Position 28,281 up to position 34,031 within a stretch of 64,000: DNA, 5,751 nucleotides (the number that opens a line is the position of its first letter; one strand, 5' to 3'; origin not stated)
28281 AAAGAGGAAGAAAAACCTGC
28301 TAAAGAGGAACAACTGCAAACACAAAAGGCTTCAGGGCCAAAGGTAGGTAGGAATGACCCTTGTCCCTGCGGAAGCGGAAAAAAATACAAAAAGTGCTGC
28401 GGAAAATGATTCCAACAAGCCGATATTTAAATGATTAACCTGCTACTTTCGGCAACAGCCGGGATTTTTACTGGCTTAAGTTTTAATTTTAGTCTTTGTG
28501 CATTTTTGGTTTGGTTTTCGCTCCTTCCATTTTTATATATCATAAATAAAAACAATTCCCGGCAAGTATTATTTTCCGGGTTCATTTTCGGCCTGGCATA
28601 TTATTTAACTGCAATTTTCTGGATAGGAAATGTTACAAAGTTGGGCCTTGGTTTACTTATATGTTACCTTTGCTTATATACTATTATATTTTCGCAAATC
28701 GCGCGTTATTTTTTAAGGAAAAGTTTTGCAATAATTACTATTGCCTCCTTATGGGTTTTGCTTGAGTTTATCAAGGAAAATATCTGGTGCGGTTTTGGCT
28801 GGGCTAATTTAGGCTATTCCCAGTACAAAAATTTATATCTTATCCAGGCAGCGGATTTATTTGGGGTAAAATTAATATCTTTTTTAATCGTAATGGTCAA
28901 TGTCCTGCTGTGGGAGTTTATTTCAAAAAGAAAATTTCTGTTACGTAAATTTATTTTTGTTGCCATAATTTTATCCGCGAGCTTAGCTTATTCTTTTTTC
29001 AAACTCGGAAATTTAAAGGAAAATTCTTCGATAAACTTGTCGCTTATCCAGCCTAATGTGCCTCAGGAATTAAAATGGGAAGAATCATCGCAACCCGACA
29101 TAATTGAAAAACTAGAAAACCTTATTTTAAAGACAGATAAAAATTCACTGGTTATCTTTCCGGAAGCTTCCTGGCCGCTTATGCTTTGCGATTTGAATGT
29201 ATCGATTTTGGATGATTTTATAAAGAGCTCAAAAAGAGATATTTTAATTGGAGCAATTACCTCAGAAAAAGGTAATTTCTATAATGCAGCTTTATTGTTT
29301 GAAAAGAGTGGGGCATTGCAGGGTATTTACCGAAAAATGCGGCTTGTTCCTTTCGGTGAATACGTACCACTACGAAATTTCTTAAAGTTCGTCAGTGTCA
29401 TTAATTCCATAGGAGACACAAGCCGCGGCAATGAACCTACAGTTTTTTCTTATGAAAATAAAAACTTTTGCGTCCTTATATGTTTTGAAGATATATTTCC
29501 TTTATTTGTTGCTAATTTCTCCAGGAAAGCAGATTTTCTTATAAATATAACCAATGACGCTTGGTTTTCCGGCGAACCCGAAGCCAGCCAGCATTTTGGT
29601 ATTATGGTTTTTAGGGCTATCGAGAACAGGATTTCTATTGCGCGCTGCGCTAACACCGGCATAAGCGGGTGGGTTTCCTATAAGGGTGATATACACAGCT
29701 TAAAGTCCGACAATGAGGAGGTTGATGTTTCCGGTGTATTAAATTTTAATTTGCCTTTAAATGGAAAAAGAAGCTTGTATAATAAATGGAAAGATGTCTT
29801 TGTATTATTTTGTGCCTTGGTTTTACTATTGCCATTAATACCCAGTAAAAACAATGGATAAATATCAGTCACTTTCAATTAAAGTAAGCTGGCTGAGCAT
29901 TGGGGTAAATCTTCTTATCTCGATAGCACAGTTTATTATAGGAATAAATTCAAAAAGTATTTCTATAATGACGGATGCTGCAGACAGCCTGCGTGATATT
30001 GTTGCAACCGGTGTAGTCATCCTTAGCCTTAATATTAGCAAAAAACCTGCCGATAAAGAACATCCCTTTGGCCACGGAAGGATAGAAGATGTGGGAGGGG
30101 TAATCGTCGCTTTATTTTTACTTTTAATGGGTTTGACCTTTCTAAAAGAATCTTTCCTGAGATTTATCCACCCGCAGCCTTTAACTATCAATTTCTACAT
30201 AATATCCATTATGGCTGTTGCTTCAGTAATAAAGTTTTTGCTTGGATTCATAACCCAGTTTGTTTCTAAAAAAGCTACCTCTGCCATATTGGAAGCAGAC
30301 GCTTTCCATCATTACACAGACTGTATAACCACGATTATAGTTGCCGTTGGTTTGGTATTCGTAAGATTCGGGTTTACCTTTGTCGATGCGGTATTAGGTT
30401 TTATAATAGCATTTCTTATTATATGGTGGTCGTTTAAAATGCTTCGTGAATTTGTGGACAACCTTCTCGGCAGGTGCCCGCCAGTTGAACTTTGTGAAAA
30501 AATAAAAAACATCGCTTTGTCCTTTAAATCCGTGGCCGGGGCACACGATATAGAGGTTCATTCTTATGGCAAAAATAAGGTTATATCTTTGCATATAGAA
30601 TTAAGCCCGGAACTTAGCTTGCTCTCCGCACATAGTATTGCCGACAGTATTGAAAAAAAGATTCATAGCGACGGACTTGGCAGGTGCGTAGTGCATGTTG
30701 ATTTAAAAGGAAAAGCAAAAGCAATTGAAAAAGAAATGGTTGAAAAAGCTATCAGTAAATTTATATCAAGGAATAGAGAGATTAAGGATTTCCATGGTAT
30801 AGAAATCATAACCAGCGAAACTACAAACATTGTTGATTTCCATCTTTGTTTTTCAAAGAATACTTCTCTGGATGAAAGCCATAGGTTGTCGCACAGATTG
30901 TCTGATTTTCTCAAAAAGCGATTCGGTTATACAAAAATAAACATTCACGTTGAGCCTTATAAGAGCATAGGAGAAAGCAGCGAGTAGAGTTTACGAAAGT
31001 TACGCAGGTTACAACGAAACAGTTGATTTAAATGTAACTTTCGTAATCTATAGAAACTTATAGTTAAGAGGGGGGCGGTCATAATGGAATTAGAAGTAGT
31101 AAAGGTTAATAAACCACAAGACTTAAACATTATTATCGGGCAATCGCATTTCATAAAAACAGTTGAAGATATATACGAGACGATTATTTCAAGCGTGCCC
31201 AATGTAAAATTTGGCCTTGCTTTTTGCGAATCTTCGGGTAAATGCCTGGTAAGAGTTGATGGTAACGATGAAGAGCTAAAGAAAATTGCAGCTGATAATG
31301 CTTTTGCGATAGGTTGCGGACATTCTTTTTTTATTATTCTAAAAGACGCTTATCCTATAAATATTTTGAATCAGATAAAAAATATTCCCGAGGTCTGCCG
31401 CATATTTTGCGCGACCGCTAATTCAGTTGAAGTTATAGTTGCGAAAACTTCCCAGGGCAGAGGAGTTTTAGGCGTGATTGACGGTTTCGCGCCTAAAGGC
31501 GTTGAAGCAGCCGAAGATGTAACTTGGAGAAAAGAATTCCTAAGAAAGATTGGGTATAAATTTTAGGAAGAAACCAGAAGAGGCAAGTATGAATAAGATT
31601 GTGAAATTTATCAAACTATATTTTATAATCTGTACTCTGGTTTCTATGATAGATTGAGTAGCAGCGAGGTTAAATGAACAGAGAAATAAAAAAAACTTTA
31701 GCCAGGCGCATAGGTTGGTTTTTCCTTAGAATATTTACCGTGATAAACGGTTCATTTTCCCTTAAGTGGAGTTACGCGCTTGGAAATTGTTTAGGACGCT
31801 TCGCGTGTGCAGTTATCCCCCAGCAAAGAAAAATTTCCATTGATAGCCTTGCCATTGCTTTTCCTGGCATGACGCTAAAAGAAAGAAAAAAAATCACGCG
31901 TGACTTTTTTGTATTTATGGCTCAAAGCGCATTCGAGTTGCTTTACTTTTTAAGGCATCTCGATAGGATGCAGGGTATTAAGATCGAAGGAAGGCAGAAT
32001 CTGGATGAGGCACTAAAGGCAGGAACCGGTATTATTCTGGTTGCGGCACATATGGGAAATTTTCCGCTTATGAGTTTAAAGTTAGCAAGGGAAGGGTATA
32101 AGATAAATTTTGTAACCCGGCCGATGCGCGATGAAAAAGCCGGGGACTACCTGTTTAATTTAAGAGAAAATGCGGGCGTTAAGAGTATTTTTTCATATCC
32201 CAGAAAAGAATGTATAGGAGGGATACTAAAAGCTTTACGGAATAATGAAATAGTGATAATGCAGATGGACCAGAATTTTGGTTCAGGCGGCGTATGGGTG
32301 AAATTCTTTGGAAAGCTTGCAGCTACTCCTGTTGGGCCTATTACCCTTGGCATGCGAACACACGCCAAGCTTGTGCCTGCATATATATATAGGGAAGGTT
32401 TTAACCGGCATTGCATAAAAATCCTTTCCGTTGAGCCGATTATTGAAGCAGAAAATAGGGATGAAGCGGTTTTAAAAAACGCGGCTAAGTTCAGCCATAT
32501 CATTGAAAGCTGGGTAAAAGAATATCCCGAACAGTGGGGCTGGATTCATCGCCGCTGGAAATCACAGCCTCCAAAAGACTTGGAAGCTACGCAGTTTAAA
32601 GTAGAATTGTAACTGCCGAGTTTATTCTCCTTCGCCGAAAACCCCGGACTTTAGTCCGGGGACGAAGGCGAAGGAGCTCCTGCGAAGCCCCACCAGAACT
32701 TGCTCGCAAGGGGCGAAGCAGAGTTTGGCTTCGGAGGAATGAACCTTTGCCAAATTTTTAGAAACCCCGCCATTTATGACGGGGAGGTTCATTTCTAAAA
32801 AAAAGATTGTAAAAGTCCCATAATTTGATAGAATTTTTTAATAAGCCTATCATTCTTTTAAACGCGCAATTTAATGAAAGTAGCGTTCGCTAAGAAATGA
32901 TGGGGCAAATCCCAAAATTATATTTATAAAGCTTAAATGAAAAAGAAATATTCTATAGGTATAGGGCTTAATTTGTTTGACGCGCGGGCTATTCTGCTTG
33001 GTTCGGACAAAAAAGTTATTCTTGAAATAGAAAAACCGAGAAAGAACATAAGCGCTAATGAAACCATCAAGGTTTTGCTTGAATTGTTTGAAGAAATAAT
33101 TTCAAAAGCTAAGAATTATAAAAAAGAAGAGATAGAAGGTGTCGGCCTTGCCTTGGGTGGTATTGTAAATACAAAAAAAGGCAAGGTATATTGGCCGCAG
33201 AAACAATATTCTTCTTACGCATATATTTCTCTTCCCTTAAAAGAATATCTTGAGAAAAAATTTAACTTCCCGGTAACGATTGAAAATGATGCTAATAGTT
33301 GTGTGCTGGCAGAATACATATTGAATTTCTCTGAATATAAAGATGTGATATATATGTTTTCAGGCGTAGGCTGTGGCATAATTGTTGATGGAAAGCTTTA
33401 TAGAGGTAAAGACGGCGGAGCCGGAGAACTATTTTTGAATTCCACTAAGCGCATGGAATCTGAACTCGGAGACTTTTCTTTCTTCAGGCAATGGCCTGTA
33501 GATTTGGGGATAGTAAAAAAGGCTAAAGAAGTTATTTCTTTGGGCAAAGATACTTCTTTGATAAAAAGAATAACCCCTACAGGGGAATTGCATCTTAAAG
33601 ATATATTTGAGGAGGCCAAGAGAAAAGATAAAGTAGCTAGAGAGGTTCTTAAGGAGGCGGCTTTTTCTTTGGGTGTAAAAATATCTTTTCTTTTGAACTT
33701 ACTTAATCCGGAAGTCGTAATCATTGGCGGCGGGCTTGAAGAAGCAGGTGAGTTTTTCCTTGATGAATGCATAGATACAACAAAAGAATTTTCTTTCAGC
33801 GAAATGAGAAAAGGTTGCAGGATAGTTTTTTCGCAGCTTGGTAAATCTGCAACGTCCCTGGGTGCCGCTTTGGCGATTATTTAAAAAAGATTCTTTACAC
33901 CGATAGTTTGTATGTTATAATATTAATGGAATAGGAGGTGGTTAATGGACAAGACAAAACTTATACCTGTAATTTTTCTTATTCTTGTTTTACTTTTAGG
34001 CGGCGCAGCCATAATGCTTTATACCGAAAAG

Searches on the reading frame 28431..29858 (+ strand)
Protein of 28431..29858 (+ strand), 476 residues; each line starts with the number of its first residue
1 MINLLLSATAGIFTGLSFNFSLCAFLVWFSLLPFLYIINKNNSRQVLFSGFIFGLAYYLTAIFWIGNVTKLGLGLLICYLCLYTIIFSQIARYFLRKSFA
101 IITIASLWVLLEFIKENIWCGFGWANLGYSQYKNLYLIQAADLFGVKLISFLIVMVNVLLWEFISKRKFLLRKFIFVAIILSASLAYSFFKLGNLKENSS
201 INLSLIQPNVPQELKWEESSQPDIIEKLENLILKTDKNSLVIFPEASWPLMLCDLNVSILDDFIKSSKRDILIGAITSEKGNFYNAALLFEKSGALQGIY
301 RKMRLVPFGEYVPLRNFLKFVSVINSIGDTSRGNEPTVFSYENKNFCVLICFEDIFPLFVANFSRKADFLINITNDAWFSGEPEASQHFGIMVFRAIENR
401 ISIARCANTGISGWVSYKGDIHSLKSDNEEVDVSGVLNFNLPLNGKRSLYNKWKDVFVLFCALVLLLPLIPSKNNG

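Call 64: search_protein_families(library=pfam, proteins=[window:28431-29858:+], max_evalue=0.00001)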
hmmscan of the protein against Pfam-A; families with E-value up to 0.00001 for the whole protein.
window:28431-29858:+ (476 aa): 2 families
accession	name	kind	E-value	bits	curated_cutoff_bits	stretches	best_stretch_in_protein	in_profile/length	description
PF20154.4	LNT_N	-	2.3e-30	106.3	27.1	1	10-159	1-159/159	Apolipoprotein N-acyltransferase N-terminal domain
PF00795.27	CN_hydrolase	-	2.7e-19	69.9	23.2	1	232-413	28-222/256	Carbon-nitrogen hydrolase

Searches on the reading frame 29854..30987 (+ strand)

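Call 12: search_protein_families(library=pfam, proteins=[window:29854-30987:+])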
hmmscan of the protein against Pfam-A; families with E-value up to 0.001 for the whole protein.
window:29854-30987:+ (377 aa): 2 families
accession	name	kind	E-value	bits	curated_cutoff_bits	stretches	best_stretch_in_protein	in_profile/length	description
PF01545.26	Cation_efflux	-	4e-41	141.4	26.6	1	13-205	2-198/198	Cation efflux family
PF16916.11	ZT_dimer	-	2.4e-30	104.8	26.7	2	209-283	1-76/78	Dimerisation domain of Zinc Transporter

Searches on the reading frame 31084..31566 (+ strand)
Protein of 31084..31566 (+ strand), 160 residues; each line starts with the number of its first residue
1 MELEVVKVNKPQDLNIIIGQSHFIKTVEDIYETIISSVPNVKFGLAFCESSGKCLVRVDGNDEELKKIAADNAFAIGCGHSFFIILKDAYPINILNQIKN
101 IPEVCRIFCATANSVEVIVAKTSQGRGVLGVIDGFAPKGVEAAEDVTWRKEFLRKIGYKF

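Call 12: search_protein_families(library=pfam, proteins=[window:31084-31566:+])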
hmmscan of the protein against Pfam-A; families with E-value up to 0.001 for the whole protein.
window:31084-31566:+ (160 aa): 1 family
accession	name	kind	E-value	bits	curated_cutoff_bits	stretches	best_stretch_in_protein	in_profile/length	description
PF04008.19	Adenosine_kin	-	2.6e-78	261.6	25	1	6-159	1-154/154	Adenosine specific kinase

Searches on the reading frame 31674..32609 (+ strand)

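Call 64: search_protein_families(library=pfam, proteins=[window:31674-32609:+], max_evalue=0.00001)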
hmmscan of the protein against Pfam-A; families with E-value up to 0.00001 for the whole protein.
window:31674-32609:+ (312 aa): 1 family
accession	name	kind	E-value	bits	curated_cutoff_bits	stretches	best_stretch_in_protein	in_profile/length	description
PF03279.18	Lip_A_acyltrans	-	4.7e-39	134.8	22.3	1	13-296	14-294/295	Bacterial lipid A biosynthesis acyltransferase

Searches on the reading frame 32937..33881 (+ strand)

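Call 64: search_protein_families(library=pfam, proteins=[window:32937-33881:+], max_evalue=0.00001)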
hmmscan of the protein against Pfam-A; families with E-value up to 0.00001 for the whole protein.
window:32937-33881:+ (315 aa): 1 family
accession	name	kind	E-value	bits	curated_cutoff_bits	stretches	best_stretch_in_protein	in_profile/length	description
PF00480.26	ROK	-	6.1e-35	121.6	22.9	1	16-312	11-289/294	ROK family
